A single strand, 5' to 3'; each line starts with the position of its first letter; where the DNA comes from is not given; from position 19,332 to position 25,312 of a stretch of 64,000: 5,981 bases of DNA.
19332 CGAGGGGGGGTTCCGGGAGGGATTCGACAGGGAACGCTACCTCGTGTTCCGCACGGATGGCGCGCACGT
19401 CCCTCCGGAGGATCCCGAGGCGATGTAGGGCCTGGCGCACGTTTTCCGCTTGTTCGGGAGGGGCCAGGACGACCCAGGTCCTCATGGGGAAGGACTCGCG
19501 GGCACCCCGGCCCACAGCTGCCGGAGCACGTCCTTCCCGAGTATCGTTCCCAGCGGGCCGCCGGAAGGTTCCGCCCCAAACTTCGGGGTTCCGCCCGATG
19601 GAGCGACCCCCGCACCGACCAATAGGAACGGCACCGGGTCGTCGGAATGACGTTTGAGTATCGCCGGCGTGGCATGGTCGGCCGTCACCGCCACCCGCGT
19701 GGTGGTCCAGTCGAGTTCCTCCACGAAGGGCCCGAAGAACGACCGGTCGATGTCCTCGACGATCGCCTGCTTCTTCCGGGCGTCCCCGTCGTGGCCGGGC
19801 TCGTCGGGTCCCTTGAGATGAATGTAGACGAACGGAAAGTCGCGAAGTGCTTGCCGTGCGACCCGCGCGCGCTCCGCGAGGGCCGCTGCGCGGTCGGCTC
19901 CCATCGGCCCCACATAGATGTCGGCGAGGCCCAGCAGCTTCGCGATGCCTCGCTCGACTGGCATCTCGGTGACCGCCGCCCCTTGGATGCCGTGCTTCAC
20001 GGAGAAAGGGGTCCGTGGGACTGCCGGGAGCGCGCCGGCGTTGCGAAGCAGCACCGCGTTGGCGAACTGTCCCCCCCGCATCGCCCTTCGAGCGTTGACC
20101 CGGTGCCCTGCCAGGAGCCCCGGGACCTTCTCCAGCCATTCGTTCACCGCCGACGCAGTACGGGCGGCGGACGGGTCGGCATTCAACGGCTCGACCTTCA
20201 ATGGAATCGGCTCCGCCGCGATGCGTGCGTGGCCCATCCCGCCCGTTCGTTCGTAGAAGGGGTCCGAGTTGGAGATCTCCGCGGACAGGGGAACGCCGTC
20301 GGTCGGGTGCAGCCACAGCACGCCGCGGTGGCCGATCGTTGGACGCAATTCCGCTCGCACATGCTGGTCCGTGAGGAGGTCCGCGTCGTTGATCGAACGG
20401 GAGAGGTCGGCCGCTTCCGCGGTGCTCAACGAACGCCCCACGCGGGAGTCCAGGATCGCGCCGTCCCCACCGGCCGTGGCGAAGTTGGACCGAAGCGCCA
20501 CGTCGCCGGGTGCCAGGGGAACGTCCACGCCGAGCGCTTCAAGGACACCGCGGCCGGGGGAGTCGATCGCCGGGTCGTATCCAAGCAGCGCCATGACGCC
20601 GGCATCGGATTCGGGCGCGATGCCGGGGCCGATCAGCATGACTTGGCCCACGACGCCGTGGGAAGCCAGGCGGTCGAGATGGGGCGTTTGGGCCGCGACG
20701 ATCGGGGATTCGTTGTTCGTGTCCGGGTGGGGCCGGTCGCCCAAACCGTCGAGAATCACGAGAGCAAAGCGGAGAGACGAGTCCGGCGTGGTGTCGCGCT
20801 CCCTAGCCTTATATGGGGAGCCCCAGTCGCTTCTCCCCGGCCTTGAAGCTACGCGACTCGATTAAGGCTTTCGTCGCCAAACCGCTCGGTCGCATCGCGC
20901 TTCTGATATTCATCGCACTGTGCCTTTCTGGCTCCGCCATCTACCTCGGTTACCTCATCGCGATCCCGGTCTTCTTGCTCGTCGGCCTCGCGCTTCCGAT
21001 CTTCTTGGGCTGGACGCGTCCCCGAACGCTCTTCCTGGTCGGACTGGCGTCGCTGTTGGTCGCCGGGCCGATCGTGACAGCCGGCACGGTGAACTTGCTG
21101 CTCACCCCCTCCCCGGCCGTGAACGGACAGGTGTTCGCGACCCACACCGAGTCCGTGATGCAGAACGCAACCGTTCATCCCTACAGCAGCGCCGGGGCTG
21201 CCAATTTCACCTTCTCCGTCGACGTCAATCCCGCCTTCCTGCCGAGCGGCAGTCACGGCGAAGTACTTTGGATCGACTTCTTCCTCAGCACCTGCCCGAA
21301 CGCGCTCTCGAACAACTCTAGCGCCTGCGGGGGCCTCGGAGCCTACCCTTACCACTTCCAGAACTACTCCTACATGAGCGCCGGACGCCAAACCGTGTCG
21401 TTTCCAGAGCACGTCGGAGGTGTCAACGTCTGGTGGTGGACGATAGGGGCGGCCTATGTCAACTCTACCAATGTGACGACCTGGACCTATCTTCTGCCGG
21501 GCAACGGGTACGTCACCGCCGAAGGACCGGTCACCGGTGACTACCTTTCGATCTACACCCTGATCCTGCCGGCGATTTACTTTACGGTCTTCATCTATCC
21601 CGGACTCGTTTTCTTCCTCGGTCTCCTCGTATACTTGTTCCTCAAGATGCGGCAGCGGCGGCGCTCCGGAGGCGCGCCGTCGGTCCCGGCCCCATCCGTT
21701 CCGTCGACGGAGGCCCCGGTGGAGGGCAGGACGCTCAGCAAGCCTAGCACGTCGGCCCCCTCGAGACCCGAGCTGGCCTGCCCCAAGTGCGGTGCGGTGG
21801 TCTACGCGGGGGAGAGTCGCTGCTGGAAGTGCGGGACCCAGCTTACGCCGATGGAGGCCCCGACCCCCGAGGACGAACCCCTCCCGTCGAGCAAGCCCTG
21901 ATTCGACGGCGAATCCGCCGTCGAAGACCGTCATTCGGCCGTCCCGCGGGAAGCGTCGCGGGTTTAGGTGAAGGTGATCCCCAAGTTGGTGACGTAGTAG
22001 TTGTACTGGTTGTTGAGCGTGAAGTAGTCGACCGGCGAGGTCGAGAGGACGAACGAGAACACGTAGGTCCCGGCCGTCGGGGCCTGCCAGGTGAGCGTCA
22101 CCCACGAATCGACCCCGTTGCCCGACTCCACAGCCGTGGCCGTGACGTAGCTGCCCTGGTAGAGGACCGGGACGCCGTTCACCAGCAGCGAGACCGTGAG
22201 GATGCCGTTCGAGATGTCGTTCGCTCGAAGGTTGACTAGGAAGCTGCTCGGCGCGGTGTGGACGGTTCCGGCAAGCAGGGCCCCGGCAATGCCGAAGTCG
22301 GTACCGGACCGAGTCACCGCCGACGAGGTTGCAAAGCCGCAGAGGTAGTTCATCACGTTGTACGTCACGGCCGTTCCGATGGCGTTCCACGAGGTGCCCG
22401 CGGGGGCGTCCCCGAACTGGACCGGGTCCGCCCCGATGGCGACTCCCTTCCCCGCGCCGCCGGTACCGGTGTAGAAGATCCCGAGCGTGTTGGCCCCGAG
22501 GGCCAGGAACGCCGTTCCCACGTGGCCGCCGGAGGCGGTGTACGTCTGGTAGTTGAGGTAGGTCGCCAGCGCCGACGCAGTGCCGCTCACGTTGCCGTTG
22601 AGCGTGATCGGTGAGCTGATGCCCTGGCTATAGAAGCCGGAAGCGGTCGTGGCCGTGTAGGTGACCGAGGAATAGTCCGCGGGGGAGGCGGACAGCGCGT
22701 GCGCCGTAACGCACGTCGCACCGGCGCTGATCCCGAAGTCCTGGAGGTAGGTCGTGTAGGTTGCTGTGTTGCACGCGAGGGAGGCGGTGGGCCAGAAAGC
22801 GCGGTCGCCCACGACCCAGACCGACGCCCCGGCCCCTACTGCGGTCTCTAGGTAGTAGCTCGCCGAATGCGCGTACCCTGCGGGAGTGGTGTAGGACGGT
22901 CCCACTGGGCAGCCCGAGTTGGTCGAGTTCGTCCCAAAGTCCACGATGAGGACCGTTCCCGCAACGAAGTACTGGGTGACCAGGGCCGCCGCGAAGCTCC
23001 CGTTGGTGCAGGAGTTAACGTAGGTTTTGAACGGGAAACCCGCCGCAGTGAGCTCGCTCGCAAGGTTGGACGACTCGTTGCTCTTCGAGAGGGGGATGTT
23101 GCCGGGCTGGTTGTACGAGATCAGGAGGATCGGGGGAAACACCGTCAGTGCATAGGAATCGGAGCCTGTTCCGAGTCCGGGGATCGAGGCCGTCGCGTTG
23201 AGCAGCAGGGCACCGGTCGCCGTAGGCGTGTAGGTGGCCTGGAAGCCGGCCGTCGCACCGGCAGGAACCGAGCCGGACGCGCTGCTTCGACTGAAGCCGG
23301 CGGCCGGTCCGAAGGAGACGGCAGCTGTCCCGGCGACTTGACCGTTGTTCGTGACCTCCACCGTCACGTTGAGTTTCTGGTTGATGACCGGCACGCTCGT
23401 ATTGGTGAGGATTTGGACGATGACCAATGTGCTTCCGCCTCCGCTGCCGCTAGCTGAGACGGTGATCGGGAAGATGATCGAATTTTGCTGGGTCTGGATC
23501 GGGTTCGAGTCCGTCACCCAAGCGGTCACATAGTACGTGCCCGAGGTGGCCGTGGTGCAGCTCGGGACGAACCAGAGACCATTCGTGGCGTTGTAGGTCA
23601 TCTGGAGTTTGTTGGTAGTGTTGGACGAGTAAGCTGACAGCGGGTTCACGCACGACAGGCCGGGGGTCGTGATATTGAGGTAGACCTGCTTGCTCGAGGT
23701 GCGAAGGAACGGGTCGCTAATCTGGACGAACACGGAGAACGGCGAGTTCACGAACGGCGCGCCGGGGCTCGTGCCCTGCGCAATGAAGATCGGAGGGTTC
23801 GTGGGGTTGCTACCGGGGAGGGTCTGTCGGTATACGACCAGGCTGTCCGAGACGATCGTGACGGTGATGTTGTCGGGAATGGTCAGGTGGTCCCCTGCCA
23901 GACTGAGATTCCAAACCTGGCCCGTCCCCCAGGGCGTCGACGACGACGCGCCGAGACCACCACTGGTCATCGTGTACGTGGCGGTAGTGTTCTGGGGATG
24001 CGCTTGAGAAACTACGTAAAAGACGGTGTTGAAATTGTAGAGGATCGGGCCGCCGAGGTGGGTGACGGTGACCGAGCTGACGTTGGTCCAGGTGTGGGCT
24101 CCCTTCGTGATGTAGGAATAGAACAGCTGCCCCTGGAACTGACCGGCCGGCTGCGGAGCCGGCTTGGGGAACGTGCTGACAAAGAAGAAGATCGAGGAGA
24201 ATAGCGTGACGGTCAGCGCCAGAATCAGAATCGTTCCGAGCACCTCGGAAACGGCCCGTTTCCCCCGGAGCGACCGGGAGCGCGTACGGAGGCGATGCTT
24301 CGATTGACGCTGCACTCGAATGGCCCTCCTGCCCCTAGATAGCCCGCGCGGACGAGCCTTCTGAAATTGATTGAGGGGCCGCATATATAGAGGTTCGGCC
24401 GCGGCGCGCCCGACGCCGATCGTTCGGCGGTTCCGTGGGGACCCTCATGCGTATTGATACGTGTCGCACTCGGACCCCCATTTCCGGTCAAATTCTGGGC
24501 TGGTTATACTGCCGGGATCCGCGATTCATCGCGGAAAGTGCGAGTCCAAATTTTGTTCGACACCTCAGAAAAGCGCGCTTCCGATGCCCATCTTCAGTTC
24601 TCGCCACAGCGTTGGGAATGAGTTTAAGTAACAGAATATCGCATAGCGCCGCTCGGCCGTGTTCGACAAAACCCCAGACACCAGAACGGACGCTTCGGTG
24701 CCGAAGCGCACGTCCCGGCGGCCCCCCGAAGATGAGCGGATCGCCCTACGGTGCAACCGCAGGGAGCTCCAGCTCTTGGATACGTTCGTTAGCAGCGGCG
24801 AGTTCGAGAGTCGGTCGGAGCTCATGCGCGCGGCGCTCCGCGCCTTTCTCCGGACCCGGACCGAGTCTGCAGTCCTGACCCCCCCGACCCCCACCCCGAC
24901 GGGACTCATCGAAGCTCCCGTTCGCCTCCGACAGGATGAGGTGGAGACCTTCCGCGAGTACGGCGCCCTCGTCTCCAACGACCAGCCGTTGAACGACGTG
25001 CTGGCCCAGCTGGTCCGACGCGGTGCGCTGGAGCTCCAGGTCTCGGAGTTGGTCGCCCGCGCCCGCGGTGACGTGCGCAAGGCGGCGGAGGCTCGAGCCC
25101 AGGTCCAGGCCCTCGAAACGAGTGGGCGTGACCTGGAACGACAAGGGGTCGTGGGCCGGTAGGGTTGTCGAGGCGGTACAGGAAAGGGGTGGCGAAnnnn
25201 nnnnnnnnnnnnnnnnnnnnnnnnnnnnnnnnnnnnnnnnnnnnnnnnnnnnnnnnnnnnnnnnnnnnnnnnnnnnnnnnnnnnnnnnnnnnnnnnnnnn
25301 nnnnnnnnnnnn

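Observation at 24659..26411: RHH DNA-binding protein, a truncated FtsZ/tubulin-like GTPase and a 2-TM micropeptide: a candidate uncharacterised cytomotive, segregation or membrane-remodelling module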

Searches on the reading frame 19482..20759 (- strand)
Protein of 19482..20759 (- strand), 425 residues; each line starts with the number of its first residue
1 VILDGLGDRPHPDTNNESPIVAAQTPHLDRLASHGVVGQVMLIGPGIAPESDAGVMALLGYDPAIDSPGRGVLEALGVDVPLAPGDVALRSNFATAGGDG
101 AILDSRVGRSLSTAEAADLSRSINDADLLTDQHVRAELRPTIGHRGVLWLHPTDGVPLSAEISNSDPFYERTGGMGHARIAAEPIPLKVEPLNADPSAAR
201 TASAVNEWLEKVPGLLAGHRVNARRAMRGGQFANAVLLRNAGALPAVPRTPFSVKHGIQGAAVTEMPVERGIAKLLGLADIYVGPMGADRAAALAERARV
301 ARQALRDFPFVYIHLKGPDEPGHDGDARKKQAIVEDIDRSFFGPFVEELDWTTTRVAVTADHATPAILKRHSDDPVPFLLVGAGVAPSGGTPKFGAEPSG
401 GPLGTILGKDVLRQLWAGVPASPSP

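Call 96: search_protein_families(library=pfam, proteins=[window:19482-20759:-], max_evalue=0.001)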
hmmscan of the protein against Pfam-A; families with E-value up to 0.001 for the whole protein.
window:19482-20759:- (425 aa): 2 families
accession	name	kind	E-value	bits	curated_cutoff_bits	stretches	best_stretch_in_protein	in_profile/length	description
PF10143.14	PhosphMutase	-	1.3e-38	133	21.5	1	32-222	1-170/170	2,3-bisphosphoglycerate-independent phosphoglycerate mutase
PF01676.23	Metalloenzyme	-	2.9e-29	102.8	24.3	1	1-391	6-228/252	Metalloenzyme superfamily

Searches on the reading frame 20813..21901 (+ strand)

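Call 96: search_protein_families(library=pfam, proteins=[window:20813-21901:+], max_evalue=0.001)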
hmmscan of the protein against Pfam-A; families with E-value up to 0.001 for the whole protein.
window:20813-21901:+ (362 aa): 1 family
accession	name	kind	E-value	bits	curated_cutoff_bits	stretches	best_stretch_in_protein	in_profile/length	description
PF13240.11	Zn_Ribbon_1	-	0.00077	19.6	25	0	323-344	2-23/23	zinc-ribbon domain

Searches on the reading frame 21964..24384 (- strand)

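Call 3: search_protein_families(library=pfam, proteins=[window:21964-24384:-], max_evalue=1)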
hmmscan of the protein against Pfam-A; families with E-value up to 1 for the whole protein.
window:21964-24384:- (806 aa): 2 families
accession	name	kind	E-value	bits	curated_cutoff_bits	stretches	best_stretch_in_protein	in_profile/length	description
PF07790.16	Pilin_N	-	4.5e-09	37.5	25.2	1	43-123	1-71/78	Archaeal Type IV pilin, N-terminal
PF18565.7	Glyco_hydro2_C5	-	0.22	11.9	32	0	316-354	15-53/103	Glycoside hydrolase family 2 C-terminal domain 5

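Call 4: search_protein_families(library=ncbifam, proteins=[window:21964-24384:-], max_evalue=1)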
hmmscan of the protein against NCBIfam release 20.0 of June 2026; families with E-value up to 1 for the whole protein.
window:21964-24384:- (806 aa): 1 family
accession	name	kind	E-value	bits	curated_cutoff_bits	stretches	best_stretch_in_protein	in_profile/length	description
TIGR02537.2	arch_flag_Nterm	domain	0.00024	20.5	20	1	42-61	2-21/33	archaellin/type IV pilin N-terminal domain-containing protein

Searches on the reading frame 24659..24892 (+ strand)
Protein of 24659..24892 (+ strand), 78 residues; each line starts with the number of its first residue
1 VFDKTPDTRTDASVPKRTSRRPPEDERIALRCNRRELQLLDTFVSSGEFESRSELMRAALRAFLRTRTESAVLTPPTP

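Call 54: search_protein_families(library=ncbifam, proteins=[window:24659-24892:+], max_evalue=1)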
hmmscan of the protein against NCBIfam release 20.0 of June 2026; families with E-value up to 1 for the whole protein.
window:24659-24892:+ (78 aa): 3 families
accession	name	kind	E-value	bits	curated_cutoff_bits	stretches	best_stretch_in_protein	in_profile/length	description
NF058555.1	TransRegCdrSHalo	equivalog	3.4e-06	27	100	1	26-68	2-44/61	transcriptional regulator CdrS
TIGR02606.1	antidote_CC2985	hypoth_equivalog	0.0011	18.9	46.2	1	41-63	15-37/70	type II toxin-antitoxin system ParD family antitoxin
NF002815.0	PRK02967.1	equivalog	0.22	11.5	83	1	26-69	2-45/139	nickel-responsive transcriptional regulator NikR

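Call 55: search_protein_families(library=pfam, proteins=[window:24659-24892:+], max_evalue=1)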
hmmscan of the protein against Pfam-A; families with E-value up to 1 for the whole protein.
window:24659-24892:+ (78 aa): 3 families
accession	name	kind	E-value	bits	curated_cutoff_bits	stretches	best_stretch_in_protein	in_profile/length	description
PF17723.7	RHH_8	-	0.0028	18.2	25.4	1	23-69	1-47/119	Ribbon-Helix-Helix transcriptional regulator family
PF01402.27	RHH_1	-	0.0072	16.7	20.5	1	45-64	19-37/39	Ribbon-helix-helix protein, copG family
PF03693.20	ParD_antitoxin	-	0.091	13.6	21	1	40-63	17-40/81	Bacterial antitoxin of ParD toxin-antitoxin type II system and RHH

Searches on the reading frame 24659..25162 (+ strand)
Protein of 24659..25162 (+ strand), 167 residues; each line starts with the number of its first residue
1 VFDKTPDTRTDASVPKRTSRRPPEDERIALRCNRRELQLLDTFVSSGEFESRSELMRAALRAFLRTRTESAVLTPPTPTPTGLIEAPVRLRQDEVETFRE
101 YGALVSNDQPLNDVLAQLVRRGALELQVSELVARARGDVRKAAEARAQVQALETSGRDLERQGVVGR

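Call 3: search_protein_families(library=pfam, proteins=[window:24659-25162:+], max_evalue=1)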
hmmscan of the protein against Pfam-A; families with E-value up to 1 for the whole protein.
window:24659-25162:+ (167 aa): 2 families
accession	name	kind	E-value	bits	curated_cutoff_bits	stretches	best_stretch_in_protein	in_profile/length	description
PF17723.7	RHH_8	-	0.001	19.6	25.4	1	23-69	1-47/119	Ribbon-Helix-Helix transcriptional regulator family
PF01402.27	RHH_1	-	0.015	15.7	20.5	1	47-64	21-37/39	Ribbon-helix-helix protein, copG family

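Call 4: search_protein_families(library=ncbifam, proteins=[window:24659-25162:+], max_evalue=1)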
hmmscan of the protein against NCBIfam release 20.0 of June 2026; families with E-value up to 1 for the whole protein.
window:24659-25162:+ (167 aa): 2 families
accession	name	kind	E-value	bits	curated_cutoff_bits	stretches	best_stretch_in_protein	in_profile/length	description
NF058555.1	TransRegCdrSHalo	equivalog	1.1e-05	25.3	100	1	26-68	2-44/61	transcriptional regulator CdrS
TIGR02606.1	antidote_CC2985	hypoth_equivalog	0.003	17.5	46.2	1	42-63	16-37/70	type II toxin-antitoxin system ParD family antitoxin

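Call 27: find_homologous_proteins(query=window:24659-25159:+)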
Query window:24659-25159:+ (167 aa): 172 proteins with E <= 0.001 among 607 candidates; the best 120 are listed.
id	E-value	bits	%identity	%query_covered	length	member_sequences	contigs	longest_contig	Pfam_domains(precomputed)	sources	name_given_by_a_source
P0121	6.3e-88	311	91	100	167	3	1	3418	-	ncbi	ncbi:MAG: ribbon-helix-helix domain-containing protein [Thermoplasmata archaeon]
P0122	7.2e-87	307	92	100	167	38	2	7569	-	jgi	jgi:Arc/MetJ-type ribon-helix-helix transcriptional regulator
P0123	2.1e-85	302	89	100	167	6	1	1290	-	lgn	-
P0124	2.8e-85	302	89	100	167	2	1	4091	-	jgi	jgi:Arc/MetJ-type ribon-helix-helix transcriptional regulator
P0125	3.6e-85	302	89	100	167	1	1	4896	PF01402.28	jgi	jgi:Arc/MetJ-type ribon-helix-helix transcriptional regulator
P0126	6.1e-84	298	88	100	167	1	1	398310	-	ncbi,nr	ncbi:MAG: ribbon-helix-helix domain-containing protein [Thermoplasmata archaeon]|nr:ribbon-helix-hel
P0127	6.2e-84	298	88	100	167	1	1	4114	-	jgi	jgi:Arc/MetJ-type ribon-helix-helix transcriptional regulator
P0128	6.2e-84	298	87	100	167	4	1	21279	-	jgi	jgi:Arc/MetJ-type ribon-helix-helix transcriptional regulator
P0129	9.9e-84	297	88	100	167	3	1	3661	-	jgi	jgi:Arc/MetJ-type ribon-helix-helix transcriptional regulator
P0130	1.9e-83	296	88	100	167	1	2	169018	-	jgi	jgi:Arc/MetJ-type ribon-helix-helix transcriptional regulator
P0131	1.5e-82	293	88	100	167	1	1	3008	-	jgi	jgi:Arc/MetJ-type ribon-helix-helix transcriptional regulator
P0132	3.4e-82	292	88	100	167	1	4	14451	-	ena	-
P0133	2.9e-81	289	87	100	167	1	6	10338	-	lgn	-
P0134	3.6e-79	282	84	100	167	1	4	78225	-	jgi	jgi:Arc/MetJ-type ribon-helix-helix transcriptional regulator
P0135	8.4e-79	281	86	100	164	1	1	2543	-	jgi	jgi:Arc/MetJ-type ribon-helix-helix transcriptional regulator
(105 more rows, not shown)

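Call 77: predict_structure(alignment_id=A4)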
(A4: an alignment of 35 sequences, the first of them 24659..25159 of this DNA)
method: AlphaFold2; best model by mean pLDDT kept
length: 167 residues; sequences in the alignment: 35
mean_pLDDT: 77.3   pTM: 0.39
mean pLDDT of the five models: 77.3, 77.0, 74.5, 73.0, 70.8
residues with pLDDT >= 90: 29; 70-90: 93; 50-70: 28; < 50: 17
segments of 3 or more residues with pLDDT < 50: 7-18
pLDDT, mean of each block of 10 residues (from residue 1): 44 45 74 83 86 83 74 53 70 88 86 85 88 95 95 90 72
secondary structure, 60 per line:
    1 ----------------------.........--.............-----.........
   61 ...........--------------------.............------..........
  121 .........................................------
elements in order: H23-31 H34-46 H52-71 H92-104 H111-161

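Call 95: fold_search(model_id=the predicted structure, library=pdb)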
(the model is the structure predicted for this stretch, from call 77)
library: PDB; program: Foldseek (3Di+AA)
matches with E <= 10: 33; with E <= 0.001: 0
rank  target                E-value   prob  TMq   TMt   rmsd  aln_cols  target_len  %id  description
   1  8c24_E                2.1e+00  0.80  0.25  0.78   0.8        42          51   26  ParDE1 toxin-antitoxin complex from Mycobacterium tuberculosis (rv1960c-rv1959c) (released 2023-12-20)
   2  7vp7_A                2.6e+00  0.18  0.21  0.48   5.9        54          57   15  Structure of a transcription factor and DNA complex (released 2022-10-19)
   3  8a98_SD               3.2e+00  0.12  0.25  0.23  20.2       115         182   17  CRYO-EM STRUCTURE OF LEISHMANIA MAJOR 80S RIBOSOME : snoRNA MUTANT (released 2023-10-11)
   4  9nzo_A                3.2e+00  0.03  0.15  0.09  11.8       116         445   14  Structure of Al3Cas12f State I (released 2026-04-08)
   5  5zkt_B                3.4e+00  0.18  0.22  0.51   4.5        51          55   20  Crystal structure of TCP domain of PCF6 in Oryza sativa (released 2019-03-27)
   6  5zkt_A                3.9e+00  0.16  0.22  0.52   4.5        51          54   20  Crystal structure of TCP domain of PCF6 in Oryza sativa (released 2019-03-27)
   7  7vp2_B                4.5e+00  0.15  0.22  0.51   4.7        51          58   14  Structure of a transcription factor and DNA complex (released 2022-10-19)
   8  7vp5_B                4.5e+00  0.15  0.22  0.42   4.6        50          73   16  Structure of a transcription factor and DNA complex (released 2022-10-19)
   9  7vp4_F                4.8e+00  0.12  0.19  0.45   4.9        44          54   18  Structure of a transcription factor and DNA complex (released 2022-10-19)
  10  8rxh_SD               5.5e+00  0.08  0.25  0.23  19.9       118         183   19  CRYO-EM STRUCTURE OF LEISHMANIA MAJOR 80S RIBOSOME WITH A/P/E-site tRNA AND mRNA : PARENTAL STRAIN (released 2024-05-15)
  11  7vp5_J                5.9e+00  0.12  0.21  0.50   4.7        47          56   15  Structure of a transcription factor and DNA complex (released 2022-10-19)
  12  7ycs_B                5.9e+00  0.03  0.13  0.24  14.3       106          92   20  Heterotetramer of Antitoxin PrpA together with Toxin PrpT from Pseudoalteromonas rubra (released 2022-09-21)
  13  7vp7_B                6.3e+00  0.14  0.21  0.60   2.5        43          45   12  Structure of a transcription factor and DNA complex (released 2022-10-19)
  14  7vp4_I                6.3e+00  0.11  0.21  0.49   4.8        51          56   16  Structure of a transcription factor and DNA complex (released 2022-10-19)
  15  7uio_Ag               6.3e+00  0.04  0.26  0.26  18.4       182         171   15  Mediator-PIC Early (Composite Model) (released 2023-03-01)
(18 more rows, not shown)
